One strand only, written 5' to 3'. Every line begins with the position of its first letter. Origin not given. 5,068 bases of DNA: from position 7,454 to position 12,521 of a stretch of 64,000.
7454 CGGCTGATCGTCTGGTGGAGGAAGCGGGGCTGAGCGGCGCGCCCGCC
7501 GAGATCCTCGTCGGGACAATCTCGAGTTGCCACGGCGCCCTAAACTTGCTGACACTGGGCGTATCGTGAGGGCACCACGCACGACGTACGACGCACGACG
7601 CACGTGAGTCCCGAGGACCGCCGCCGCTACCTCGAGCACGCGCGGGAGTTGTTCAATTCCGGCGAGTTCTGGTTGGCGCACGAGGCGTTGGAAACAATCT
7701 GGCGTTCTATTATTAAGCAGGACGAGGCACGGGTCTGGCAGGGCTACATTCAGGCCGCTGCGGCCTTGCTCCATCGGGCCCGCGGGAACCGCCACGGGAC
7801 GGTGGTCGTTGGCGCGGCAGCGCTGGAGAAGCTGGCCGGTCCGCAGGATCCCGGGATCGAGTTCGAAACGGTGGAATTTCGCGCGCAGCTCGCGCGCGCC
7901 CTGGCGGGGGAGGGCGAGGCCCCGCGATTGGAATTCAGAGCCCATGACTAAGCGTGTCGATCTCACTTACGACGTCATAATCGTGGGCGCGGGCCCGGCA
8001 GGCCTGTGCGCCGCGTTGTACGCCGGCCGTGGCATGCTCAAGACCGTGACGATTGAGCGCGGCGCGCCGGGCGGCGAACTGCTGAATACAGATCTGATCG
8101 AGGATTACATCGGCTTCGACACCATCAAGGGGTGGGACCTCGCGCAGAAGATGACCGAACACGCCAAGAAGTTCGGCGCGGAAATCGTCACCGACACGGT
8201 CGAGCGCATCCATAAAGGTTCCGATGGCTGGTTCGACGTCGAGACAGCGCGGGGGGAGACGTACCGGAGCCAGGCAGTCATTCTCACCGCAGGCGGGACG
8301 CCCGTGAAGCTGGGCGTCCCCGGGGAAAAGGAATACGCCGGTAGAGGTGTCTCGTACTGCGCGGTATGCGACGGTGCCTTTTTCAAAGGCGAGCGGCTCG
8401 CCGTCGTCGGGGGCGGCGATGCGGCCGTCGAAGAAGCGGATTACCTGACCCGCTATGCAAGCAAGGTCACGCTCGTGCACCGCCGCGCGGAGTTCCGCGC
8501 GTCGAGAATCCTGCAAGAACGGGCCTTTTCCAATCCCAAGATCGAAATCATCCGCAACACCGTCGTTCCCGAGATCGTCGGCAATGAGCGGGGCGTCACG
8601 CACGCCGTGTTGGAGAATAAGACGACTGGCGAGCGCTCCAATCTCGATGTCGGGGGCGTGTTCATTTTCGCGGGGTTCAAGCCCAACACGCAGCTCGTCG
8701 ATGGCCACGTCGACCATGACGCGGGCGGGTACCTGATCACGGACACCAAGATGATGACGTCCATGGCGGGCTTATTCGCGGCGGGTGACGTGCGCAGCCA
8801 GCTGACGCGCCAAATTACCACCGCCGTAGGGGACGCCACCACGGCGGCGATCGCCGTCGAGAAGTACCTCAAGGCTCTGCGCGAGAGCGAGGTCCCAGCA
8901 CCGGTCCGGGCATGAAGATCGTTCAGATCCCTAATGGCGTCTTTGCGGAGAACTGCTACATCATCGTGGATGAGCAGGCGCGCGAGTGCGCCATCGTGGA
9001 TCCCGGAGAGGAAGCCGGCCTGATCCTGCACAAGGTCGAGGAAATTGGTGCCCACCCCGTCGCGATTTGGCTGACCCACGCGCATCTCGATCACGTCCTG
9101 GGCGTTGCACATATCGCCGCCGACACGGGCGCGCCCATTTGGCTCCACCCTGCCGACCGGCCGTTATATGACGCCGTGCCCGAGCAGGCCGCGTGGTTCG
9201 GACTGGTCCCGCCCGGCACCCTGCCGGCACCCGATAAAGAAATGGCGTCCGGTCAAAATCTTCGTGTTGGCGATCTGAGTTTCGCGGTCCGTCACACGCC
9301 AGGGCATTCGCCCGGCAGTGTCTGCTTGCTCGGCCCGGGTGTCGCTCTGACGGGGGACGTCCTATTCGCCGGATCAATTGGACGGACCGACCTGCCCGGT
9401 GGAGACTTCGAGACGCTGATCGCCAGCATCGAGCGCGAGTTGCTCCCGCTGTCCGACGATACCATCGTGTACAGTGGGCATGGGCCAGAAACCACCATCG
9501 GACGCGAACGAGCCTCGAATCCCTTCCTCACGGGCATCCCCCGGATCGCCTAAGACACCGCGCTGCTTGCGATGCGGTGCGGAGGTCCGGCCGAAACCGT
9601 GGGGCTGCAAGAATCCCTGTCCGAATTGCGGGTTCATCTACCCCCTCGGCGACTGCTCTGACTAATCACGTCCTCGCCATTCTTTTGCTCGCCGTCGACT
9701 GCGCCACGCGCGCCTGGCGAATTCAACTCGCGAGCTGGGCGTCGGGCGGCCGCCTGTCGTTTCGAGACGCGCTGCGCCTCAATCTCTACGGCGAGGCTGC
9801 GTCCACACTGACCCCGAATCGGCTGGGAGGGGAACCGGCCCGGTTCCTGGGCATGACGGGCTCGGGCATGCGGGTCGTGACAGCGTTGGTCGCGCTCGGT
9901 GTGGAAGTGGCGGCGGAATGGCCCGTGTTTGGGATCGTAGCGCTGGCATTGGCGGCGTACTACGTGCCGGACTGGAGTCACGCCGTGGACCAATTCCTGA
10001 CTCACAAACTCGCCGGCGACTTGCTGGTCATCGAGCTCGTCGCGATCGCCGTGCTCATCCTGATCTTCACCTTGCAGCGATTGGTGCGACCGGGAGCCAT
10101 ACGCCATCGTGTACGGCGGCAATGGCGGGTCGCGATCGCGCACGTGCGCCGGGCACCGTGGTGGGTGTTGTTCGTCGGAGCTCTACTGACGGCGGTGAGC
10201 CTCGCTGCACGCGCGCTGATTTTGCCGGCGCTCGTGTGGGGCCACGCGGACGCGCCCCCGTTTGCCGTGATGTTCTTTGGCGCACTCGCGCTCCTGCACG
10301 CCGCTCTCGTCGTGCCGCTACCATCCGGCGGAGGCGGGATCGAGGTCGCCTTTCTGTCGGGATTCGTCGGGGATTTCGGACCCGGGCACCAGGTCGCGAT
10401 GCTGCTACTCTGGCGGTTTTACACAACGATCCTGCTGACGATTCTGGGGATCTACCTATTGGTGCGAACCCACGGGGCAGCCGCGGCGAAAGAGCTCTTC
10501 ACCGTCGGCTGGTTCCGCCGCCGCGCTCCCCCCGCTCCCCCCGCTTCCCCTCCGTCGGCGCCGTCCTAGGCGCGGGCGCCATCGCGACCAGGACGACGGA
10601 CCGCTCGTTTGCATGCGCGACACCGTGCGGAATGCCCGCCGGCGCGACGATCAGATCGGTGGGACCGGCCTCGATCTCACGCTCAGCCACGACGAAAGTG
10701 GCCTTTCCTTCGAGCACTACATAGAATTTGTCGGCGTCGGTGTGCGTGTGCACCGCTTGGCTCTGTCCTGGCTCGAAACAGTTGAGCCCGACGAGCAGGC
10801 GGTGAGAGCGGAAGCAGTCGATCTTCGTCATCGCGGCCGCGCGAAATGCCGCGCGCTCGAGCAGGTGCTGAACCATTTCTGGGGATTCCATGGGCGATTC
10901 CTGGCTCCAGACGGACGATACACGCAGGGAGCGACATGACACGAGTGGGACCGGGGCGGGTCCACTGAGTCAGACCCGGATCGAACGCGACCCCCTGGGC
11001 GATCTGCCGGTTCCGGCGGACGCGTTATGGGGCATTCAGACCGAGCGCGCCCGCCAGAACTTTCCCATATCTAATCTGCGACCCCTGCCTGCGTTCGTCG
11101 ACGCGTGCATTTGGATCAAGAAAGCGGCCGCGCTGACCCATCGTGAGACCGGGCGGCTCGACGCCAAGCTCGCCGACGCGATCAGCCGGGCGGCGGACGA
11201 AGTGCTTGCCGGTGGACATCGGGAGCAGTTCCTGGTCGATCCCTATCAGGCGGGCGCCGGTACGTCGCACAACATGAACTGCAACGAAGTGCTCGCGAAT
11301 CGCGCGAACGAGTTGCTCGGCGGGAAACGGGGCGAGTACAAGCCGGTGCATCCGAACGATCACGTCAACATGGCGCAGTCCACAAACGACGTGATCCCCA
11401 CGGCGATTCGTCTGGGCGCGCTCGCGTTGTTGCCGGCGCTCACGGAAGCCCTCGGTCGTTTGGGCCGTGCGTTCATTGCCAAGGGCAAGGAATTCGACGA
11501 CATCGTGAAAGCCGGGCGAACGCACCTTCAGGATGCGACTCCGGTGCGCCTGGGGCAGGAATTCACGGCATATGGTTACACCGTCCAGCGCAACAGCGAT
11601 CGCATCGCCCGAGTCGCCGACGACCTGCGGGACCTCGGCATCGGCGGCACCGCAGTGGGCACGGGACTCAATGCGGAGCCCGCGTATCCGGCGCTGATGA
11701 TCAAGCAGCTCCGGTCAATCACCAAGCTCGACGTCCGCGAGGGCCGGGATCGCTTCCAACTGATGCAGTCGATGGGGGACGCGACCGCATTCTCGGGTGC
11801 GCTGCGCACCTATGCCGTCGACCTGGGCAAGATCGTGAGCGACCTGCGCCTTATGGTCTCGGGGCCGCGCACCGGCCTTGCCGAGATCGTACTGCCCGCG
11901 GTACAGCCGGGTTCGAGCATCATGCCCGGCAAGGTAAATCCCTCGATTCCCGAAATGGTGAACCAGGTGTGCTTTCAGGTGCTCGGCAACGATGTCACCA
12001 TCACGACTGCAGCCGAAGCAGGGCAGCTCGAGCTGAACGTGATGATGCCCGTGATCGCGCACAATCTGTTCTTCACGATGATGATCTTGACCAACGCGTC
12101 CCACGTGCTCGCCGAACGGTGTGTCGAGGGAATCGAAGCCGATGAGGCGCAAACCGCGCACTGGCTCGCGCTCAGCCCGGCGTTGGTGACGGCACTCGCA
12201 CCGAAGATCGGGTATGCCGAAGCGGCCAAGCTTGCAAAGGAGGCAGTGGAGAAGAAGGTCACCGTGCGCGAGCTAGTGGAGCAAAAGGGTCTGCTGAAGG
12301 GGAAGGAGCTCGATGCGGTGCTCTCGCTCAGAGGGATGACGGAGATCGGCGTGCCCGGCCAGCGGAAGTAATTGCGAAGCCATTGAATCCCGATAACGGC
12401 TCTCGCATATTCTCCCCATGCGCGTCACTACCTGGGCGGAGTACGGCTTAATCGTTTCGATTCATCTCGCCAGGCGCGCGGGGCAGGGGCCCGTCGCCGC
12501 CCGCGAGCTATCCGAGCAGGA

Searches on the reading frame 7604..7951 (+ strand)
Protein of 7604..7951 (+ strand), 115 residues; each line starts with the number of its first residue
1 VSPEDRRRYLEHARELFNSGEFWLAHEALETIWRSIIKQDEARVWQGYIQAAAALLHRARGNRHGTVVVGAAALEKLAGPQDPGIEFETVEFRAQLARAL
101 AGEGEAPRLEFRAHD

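Call 19: search_protein_families(library=pfam, proteins=[window:7604-7951:+], max_evalue=0.001)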
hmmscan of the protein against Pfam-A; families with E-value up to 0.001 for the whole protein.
window:7604-7951:+ (115 aa): 1 family
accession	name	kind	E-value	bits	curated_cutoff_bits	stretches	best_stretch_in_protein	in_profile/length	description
PF03745.19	DUF309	-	4.7e-19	68.3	27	1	10-67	1-57/59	Domain of unknown function (DUF309)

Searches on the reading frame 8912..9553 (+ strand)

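Call 20: search_protein_families(library=pfam, proteins=[window:8912-9553:+], max_evalue=0.001)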
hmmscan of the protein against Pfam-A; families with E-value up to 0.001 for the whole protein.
window:8912-9553:+ (213 aa): 2 families
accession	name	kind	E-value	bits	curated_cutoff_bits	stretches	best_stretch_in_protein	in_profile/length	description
PF00753.33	Lactamase_B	-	2.1e-29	103.3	22.7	1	9-190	2-196/196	Metallo-beta-lactamase superfamily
PF12706.13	Lactamase_B_2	-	5.2e-05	23.4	27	1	47-132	29-111/200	Beta-lactamase superfamily domain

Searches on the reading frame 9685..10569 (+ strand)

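Call 20: search_protein_families(library=pfam, proteins=[window:9685-10569:+], max_evalue=0.001)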
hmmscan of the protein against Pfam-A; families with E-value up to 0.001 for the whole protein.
window:9685-10569:+ (294 aa): 1 family
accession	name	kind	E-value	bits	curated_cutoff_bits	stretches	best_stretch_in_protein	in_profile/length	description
PF03706.18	LPG_synthase_TM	-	2.5e-20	73.6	33.4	1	9-255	50-302/302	Lysylphosphatidylglycerol synthase TM region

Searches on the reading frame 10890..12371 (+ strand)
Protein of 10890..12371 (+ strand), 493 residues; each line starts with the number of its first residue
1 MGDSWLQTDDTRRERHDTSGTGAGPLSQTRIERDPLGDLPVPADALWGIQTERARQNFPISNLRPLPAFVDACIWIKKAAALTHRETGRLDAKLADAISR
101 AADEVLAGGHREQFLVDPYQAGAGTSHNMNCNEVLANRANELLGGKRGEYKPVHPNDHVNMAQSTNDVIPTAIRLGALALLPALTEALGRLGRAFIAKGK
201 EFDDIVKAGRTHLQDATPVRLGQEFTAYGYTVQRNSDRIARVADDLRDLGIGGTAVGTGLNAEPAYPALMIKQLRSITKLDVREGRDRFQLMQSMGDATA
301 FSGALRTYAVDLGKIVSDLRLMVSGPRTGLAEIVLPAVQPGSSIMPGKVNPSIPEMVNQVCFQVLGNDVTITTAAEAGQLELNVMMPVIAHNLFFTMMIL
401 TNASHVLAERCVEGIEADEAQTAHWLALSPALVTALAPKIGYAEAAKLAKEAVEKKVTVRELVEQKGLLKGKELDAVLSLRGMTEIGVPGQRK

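Call 20: search_protein_families(library=pfam, proteins=[window:10890-12371:+], max_evalue=0.001)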
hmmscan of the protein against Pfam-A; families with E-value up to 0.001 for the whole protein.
window:10890-12371:+ (493 aa): 2 families
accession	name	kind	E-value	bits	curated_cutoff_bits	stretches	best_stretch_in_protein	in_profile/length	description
PF00206.25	Lyase_1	-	2.4e-86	290.4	27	1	39-366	3-312/312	Lyase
PF10415.14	FumaraseC_C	-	1.5e-17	64.2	32.5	1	432-485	1-54/54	Fumarase C C-terminus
